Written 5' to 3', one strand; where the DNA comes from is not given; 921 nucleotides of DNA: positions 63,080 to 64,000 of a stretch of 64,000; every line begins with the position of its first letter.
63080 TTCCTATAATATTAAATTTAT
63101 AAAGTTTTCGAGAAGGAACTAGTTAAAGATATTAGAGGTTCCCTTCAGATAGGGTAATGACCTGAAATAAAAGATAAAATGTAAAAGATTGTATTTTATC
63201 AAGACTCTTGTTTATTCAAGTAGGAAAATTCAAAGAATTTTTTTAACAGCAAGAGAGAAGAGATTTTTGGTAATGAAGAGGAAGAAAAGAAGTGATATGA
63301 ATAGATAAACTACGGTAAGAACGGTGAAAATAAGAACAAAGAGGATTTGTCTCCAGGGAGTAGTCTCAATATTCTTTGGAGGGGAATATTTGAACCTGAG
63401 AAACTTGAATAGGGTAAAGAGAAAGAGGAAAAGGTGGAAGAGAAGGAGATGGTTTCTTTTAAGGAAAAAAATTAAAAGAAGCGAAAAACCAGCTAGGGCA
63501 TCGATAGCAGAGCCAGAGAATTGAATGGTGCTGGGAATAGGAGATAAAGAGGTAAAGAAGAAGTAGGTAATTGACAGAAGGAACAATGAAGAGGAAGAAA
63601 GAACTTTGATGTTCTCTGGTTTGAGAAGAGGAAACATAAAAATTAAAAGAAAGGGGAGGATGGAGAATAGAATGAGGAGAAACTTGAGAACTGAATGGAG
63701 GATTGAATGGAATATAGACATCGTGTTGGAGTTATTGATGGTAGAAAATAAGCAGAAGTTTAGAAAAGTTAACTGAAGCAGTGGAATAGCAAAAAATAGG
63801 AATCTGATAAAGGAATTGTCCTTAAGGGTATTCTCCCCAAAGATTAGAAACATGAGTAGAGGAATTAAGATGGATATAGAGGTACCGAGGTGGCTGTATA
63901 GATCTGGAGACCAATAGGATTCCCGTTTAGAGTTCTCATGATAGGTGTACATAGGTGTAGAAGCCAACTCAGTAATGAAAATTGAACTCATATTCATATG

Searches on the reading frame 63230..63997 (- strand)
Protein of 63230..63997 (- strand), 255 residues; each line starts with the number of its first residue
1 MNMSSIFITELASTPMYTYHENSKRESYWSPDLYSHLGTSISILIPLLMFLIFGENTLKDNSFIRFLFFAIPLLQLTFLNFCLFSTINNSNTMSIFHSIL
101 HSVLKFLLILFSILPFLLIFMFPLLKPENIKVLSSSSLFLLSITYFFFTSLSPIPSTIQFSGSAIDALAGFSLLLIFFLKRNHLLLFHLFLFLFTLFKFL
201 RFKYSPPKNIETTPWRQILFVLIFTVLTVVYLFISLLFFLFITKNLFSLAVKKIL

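Call 70: search_protein_families(library=pfam, proteins=[window:63230-63997:-], max_evalue=0.01)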
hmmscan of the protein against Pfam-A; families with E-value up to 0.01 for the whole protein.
window:63230-63997:- (255 aa): 1 family
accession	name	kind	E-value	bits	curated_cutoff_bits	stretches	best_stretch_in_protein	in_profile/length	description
PF09591.15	DUF2463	-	6.5e-16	59.3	22.5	1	46-235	2-206/210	Protein of unknown function (DUF2463)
